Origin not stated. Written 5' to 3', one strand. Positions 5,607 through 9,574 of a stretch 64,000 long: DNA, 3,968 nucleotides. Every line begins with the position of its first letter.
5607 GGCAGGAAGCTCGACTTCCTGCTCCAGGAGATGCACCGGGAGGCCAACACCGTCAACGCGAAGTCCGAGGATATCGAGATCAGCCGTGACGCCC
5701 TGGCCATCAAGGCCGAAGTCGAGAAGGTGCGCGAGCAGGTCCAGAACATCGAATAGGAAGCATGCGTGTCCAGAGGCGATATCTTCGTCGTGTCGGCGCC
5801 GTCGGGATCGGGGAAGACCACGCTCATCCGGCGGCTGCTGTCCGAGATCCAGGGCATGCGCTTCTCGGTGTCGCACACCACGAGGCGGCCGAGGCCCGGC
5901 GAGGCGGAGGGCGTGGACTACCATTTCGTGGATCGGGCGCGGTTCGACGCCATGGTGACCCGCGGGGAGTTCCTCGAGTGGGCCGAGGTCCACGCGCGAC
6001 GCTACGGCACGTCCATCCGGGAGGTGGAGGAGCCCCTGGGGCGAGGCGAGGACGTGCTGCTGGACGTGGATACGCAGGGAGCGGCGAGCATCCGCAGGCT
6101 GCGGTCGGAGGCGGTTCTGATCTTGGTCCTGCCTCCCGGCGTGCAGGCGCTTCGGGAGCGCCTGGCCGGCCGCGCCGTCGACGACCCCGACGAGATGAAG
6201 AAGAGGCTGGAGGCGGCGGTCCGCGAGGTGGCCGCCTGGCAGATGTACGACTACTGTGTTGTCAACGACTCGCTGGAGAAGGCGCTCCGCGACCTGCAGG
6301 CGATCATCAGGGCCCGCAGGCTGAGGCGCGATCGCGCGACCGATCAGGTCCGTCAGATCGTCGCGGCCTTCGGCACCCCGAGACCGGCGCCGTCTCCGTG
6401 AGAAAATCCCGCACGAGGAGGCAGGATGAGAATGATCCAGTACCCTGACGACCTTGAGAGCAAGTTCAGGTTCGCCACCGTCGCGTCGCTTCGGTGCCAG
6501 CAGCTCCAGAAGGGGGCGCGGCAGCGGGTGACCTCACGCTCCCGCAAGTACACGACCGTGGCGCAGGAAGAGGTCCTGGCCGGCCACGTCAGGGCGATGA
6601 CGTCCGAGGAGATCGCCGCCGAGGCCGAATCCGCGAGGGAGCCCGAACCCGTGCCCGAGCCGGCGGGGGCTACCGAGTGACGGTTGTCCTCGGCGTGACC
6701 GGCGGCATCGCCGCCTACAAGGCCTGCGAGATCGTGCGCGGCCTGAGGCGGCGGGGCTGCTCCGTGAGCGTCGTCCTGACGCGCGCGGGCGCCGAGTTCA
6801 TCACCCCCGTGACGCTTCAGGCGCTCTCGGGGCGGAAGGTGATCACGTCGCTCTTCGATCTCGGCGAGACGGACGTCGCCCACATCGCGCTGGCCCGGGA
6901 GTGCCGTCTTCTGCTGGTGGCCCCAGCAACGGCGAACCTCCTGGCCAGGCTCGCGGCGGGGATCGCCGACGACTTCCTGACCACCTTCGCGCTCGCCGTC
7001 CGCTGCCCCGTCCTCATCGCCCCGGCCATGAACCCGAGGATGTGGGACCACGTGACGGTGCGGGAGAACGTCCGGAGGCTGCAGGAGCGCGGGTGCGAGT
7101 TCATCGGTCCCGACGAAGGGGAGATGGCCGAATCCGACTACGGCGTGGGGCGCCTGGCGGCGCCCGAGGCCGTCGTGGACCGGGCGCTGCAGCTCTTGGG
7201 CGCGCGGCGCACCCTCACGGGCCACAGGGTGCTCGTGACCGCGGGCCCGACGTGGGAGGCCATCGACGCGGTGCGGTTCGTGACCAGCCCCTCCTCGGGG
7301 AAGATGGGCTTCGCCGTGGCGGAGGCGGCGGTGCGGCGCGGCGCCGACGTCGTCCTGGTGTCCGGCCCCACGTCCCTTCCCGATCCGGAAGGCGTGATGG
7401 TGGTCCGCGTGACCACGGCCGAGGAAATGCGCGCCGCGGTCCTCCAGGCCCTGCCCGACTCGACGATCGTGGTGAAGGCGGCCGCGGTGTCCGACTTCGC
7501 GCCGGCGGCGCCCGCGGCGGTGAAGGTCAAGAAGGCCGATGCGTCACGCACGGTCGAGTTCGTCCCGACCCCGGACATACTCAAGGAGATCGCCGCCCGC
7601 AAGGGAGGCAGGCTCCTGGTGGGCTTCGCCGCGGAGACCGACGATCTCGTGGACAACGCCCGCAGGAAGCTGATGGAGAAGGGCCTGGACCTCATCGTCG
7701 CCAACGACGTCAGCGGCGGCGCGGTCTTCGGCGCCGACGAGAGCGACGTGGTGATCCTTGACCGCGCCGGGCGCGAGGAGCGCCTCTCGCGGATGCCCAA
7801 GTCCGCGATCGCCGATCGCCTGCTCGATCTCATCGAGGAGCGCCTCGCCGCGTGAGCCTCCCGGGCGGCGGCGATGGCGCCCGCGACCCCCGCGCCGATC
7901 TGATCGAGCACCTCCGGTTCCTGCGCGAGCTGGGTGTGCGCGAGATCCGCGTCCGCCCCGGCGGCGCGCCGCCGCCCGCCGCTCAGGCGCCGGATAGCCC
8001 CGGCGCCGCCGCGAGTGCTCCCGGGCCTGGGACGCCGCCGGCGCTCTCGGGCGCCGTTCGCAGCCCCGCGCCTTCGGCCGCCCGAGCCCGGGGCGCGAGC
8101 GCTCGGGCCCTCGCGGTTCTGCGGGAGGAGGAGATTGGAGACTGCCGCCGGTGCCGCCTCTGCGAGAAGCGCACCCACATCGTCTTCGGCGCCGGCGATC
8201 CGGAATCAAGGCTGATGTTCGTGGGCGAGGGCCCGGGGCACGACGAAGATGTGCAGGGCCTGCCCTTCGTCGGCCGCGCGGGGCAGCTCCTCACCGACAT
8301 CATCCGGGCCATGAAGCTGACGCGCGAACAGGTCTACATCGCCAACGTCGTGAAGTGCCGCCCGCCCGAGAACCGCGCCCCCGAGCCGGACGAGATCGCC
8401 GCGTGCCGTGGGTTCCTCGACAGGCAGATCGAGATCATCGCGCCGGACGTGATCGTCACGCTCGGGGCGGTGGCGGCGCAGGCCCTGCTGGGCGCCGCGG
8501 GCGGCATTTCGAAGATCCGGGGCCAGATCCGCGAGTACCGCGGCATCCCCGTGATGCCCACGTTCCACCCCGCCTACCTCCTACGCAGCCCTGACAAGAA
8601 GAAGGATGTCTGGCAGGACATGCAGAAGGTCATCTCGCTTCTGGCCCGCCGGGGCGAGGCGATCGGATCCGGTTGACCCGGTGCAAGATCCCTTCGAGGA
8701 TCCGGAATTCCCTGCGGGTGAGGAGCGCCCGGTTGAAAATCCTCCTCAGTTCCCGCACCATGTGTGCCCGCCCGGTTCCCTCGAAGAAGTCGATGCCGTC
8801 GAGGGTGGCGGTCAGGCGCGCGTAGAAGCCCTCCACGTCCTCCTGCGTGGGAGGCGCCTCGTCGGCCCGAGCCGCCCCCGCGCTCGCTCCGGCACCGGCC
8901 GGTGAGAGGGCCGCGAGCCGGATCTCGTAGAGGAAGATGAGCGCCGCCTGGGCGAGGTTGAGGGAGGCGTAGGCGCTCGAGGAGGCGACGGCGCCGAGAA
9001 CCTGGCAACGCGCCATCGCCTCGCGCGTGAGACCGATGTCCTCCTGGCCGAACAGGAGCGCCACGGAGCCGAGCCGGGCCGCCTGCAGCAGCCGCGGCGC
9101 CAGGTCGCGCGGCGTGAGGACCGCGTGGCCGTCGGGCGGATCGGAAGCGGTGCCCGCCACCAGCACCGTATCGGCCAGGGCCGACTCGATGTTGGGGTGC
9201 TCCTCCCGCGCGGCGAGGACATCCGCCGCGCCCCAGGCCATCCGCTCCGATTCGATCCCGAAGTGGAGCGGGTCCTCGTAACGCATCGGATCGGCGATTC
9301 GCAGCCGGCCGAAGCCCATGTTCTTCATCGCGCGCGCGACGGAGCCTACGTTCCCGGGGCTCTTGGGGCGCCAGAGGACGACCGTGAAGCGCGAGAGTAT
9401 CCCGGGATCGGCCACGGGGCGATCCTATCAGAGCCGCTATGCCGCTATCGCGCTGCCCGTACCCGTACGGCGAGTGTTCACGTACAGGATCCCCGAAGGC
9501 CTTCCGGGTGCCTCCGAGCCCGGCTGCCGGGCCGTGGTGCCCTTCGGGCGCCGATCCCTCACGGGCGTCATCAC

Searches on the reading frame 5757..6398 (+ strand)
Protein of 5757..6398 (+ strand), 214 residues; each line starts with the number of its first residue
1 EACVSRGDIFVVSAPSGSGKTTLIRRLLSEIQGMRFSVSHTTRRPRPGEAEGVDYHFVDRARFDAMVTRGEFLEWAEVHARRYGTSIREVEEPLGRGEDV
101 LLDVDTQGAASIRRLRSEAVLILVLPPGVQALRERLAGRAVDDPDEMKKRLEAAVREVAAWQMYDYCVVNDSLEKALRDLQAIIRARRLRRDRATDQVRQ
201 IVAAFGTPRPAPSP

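Call 26: search_protein_families(library=pfam, proteins=[window:5757-6398:+], max_evalue=0.001)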
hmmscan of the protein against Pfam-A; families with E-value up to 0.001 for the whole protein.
window:5757-6398:+ (214 aa): 3 families
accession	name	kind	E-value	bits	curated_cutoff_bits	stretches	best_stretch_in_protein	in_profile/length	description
PF00625.27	Guanylate_kin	-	3.3e-43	147.9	25.2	1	10-186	5-181/182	Guanylate kinase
PF13401.12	AAA_22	-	0.00026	21.8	27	1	8-37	6-35/130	AAA domain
PF13191.12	AAA_16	-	0.00061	20.8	32.6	0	6-42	23-61/167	AAA ATPase domain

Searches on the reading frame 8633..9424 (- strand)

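Call 26: search_protein_families(library=pfam, proteins=[window:8633-9424:-], max_evalue=0.001)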
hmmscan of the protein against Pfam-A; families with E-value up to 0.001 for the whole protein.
window:8633-9424:- (264 aa): 1 family
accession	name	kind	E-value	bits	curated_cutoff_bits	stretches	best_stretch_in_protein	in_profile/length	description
PF00588.24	SpoU_methylase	-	2.3e-21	76.8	29.7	1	13-166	2-142/142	SpoU rRNA Methylase family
